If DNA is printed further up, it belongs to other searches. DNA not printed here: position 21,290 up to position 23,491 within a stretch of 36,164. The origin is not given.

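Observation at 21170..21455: Iteron array with two palindromes flanking an AT-rich core immediately 3' of the primase gene - candidate replication origin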

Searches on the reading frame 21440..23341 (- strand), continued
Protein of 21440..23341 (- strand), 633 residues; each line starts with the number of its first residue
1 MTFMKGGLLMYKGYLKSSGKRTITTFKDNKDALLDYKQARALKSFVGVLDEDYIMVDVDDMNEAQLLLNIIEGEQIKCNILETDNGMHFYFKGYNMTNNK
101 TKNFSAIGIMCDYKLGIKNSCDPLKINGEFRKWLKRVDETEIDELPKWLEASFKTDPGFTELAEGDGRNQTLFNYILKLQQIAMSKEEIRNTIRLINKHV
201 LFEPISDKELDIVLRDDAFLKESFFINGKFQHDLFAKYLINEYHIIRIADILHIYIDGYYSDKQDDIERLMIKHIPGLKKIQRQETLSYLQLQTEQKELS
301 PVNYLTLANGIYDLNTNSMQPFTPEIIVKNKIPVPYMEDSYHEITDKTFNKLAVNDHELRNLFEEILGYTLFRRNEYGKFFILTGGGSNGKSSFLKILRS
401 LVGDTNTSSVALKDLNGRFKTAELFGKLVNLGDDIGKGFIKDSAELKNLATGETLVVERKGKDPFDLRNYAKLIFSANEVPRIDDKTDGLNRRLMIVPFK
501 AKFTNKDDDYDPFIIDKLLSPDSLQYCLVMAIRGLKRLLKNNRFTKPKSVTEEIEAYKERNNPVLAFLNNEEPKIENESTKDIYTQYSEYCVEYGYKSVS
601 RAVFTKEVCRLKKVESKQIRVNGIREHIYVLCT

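Call 26: find_encoding_contigs(protein=P0003, flank=3000, max_places=3)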
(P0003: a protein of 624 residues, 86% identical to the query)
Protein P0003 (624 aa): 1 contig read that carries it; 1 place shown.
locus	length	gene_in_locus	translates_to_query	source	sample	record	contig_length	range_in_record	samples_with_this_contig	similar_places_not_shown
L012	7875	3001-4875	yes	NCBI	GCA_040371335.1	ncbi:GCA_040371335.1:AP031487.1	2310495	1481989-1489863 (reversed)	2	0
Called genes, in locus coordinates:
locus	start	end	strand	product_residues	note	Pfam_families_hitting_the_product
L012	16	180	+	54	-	PF11753:DUF3310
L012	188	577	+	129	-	-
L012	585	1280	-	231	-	-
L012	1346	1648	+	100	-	PF03819:MazG (weak)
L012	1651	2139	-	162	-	-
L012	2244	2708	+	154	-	PF07129:DUF1381 (weak)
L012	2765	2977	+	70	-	-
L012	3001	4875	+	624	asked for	PF19263:DUF5906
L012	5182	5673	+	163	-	PF13412:HTH_24 (faint), PF08281:Sigma70_r4_2, PF04545:Sigma70_r4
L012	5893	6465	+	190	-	-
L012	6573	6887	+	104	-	PF01844:HNH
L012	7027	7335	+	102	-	PF05119:Terminase_4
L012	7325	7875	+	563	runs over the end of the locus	PF03354:TerL_ATPase, PF20441:TerL_nuclease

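Call 32: search_solved_structures(query=window:21440-23341:-, max_evalue=0.01, show_alignments=2)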
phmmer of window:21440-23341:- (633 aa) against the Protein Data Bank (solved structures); distinct sequences matched with E-value up to 0.01: 5.
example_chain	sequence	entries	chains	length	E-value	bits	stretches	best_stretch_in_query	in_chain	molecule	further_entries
7ola_A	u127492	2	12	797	2.4e-36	128.6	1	253-607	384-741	DNA primase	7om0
6k9e_A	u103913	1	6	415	0.00028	22.6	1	354-493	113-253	Primase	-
6k9c_A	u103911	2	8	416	0.00028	22.6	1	354-493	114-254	Primase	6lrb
9ivf_A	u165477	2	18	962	0.0057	18.3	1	367-590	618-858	Putative primase C962R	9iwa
8wvz_A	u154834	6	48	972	0.0058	18.3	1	367-590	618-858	Putative primase C962R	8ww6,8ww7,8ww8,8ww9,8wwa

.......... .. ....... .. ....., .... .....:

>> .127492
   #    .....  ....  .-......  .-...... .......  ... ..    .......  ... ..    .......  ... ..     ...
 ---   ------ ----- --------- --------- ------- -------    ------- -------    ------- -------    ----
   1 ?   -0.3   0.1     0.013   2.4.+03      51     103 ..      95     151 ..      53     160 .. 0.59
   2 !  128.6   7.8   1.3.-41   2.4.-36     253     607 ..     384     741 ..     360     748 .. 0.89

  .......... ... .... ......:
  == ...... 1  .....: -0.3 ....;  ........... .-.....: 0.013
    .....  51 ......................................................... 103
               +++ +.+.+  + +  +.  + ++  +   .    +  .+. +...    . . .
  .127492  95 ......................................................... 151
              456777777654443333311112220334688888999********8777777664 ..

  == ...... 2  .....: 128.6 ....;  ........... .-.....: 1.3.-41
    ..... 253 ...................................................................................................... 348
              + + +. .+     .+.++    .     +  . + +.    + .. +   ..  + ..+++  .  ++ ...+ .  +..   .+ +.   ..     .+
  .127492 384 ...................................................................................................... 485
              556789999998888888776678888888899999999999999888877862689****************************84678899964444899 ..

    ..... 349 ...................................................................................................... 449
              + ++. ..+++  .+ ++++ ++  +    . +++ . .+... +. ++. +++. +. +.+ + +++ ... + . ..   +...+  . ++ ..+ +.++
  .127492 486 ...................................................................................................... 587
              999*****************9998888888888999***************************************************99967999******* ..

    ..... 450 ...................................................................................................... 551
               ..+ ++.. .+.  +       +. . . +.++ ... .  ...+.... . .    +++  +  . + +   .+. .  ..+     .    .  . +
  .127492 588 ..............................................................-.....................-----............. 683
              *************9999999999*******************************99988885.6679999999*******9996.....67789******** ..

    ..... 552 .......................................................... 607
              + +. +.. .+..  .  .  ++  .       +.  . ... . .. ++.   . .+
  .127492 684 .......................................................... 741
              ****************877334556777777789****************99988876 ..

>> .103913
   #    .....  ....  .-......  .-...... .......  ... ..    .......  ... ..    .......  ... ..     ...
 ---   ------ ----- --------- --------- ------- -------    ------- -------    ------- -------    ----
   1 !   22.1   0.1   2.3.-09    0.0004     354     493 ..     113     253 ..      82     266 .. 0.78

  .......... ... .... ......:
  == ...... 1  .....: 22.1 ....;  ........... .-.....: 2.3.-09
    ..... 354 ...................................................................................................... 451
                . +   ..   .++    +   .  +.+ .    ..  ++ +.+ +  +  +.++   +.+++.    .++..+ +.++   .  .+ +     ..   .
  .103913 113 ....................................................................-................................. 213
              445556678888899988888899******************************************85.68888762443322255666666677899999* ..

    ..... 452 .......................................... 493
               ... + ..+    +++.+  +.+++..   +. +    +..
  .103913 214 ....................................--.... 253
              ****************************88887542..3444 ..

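Call 37: find_related_loci(query=A1, collection=genome_contigs, flank=2500)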
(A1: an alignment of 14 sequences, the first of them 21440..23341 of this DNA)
Query A1 (633 aa) in genome_contigs; peptide patterns used: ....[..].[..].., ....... (x = any residue, [..] = any of these).
251 stretches matched a pattern; 167 encode a relative of the query (tblastn E <= 1e-3); the best 80 are kept; 80 distinct loci.
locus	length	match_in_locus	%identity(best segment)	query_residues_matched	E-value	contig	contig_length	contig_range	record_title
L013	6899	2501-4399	99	1-633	0e+0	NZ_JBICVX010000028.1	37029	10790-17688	Streptomyces sp. NPDC048604 NPDC048604_298_F10.ctg-0028, whole genome shotgun sequence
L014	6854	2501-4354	59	10-630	0e+0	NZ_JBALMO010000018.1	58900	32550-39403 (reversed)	Bacillus sp. JJ722 JJ-722_contig_18, whole genome shotgun sequence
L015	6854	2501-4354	59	10-630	0e+0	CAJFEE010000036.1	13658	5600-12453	Candidatus Harrysmithimonas galli isolate Chicken_11_mag_32 genome assembly, contig: MAGpy_11413_11_idba_bin_32_fascaffo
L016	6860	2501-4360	59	8-630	0e+0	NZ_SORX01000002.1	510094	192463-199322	Jeotgalibacillus salarius strain ASL-1 Scaffold2, whole genome shotgun sequence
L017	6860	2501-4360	58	8-630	0e+0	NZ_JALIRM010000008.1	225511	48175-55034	Lederbergia wuyishanensis strain CGMCC 1.12709 bacillus3_ctg08, whole genome shotgun sequence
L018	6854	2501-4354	59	10-630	0e+0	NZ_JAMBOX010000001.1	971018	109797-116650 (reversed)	Neobacillus niacini strain MER531 NODE_1_, whole genome shotgun sequence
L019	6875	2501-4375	59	3-630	0e+0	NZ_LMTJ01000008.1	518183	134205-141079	Bacillus sp. FJAT-29814 scaffold8, whole genome shotgun sequence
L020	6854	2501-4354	57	10-630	0e+0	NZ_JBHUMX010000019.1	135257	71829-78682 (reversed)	Oceanobacillus kapialis strain TISTR 1858 velvet_auto_105_19, whole genome shotgun sequence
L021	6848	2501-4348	57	10-621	0e+0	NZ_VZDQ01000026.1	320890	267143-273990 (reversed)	Sediminibacillus terrae strain JSM 102062 NODE_6, whole genome shotgun sequence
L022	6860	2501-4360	57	8-630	0e+0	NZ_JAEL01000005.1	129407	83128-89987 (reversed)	Bacillus sp. J33 BacJ33DRAFT_scaffold_3.4_C, whole genome shotgun sequence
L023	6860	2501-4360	54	8-630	0e+0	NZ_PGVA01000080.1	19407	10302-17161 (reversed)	Bacillus canaveralius strain M4.6 contig_95, whole genome shotgun sequence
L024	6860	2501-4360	54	9-630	0e+0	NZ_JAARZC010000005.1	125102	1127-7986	Listeria cossartiae subsp. cayugensis strain FSL L7-0123 NODE_5_length_125102_cov_94.623611, whole genome shotgun sequen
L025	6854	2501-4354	54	10-630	0e+0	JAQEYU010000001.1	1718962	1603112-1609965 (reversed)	Enterococcaceae bacterium OF42-14pH9A OF42-14pH9A.Scaf1, whole genome shotgun sequence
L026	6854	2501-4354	53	10-630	0e+0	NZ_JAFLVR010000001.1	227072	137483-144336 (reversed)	Candidatus Enterococcus murrayae strain MJM16 scaffold3.1, whole genome shotgun sequence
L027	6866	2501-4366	47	10-629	0e+0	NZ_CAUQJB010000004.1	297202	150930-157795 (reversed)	MAG: uncultured Vagococcus sp. isolate ERR9968721_bin.21_MetaWRAP_v1.3_MAG ERZ21616006.11, whole genome shotgun sequence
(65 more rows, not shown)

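Call 43: search_protein_families(library=ncbifam, proteins=[window:21440-23341:-], max_evalue=0.01)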
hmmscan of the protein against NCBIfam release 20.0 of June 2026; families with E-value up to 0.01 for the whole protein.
window:21440-23341:- (633 aa): 3 families
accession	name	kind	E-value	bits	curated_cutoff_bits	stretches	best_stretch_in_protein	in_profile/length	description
TIGR01613.1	primase_Cterm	subfamily_domain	1.6e-67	227.5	108.7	1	304-604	2-304/304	phage/plasmid primase, P4 family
NF011296.0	PRK14709.1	subfamily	1.3e-21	76.8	613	1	305-613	132-443/469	hypothetical protein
NF005477.0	PRK07078.1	subfamily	1.7e-16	59.6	1014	1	308-611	423-726/759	hypothetical protein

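Call 54: predict_structure(alignment_id=A3)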
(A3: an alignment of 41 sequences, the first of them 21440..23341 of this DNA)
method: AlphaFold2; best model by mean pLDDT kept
length: 633 residues; sequences in the alignment: 41
mean_pLDDT: 55.1   pTM: 0.40
mean pLDDT of the five models: 55.1, 53.8, 52.3, 51.4, 50.5
residues with pLDDT >= 90: 13; 70-90: 182; 50-70: 154; < 50: 284
segments of 3 or more residues with pLDDT < 50: 1-36, 95-99, 117-121, 165-168, 243-256, 297-302, 331-503, 512-528, 530-532, 534-536, 542-554
pLDDT, mean of each block of 10 residues (from residue 1): 29 38 35 49 58 80 89 89 83 58 82 60 63 81 86 74 51 74 79 82 69 63 58 59 46 46 63 66 60 56 58 69 68 36 32 33 34 27 25 31 29 26 26 26 30 24 27 26 31 30 48 42 44 48 41 50 78 84 89 79 84 86 82 70
secondary structure, 60 per line:
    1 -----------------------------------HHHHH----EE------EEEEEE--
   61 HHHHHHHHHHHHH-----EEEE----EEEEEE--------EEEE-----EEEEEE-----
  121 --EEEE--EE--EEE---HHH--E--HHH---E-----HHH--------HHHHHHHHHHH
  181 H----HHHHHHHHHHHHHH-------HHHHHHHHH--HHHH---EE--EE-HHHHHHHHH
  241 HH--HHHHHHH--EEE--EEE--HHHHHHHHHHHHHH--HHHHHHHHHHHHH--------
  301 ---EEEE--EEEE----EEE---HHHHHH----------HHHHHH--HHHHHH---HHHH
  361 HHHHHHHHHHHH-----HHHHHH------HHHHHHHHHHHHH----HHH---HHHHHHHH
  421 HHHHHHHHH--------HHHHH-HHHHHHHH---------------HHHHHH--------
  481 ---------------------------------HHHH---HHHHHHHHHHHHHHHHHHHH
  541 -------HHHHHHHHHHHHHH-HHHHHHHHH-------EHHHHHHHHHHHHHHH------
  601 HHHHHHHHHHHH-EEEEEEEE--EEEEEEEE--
elements in order (helices of 4 or more, strands of 3 or more residues): H36-40 E53-58 H61-73 E79-82 E87-92 E101-104 E110-115 E123-126 E133-135 H170-181 H186-199 H207-215 H218-221 H232-242 H245-251 E254-256 E259-261 H264-277 H280-292 E304-307 E310-313 E318-320 H324-329 H340-345 H348-353 H357-372 H378-383 H390-402 H413-429 H438-442 H444-451 H467-472 H514-517 H521-540 H548-561 H563-571 H580-594 H601-612 E614-621 E624-631

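Call 61: get_annotated_region(hit=H10, flank=1500)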
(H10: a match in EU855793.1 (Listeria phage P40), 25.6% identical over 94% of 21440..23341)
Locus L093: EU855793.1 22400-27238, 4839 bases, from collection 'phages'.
description: Listeria phage P40, complete genome.
organism: Listeria phage P40 (NCBI taxid 560178)
taxonomy: Viruses; Duplodnaviria; Heunggongvirae; Uroviricota; Caudoviricetes
host: Listeria; source: -; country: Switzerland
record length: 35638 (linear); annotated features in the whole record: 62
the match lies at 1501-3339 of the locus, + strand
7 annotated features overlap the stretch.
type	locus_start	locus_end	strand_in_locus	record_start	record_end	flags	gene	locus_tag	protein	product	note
CDS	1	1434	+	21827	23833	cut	-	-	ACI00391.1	gp31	putative DNA polymerase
CDS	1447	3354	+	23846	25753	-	-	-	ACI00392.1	gp32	putative primase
CDS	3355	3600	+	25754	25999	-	-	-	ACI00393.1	gp33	-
CDS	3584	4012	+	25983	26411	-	-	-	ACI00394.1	gp34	-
CDS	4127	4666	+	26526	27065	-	-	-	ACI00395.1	gp35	-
CDS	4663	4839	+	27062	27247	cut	-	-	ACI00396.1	gp36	-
CDS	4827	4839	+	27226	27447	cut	-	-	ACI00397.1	gp37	-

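Call 65: find_encoding_contigs(protein=P0001, flank=3000, max_places=3)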
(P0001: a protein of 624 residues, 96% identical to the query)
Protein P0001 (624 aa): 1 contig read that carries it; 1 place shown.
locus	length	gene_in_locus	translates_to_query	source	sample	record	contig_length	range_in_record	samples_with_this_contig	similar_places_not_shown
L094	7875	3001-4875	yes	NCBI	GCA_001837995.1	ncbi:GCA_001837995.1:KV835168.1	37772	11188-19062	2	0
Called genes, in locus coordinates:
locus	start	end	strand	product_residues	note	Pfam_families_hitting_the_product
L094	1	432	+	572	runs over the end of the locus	-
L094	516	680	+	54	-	PF11753:DUF3310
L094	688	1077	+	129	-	-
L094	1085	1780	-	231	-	-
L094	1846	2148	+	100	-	PF01503:PRA-PH (weak), PF03819:MazG (weak)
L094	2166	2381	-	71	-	-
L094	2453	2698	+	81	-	-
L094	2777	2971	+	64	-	-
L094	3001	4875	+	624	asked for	PF08706:D5_N (faint), PF19263:DUF5906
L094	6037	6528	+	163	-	PF08281:Sigma70_r4_2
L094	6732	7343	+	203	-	-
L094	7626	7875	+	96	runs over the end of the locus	PF01844:HNH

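Call 66: find_encoding_contigs(protein=P0002, flank=3000, max_places=3)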
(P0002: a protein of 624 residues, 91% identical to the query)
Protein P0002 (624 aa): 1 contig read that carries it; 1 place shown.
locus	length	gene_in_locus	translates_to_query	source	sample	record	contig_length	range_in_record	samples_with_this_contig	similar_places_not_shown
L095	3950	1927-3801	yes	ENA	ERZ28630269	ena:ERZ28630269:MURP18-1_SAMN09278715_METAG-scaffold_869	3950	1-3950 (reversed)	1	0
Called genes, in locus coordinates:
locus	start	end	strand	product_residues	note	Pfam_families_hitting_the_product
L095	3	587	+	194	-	?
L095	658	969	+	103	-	PF03819:MazG (weak)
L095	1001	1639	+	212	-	-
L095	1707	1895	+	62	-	-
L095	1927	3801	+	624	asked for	PF19263:DUF5906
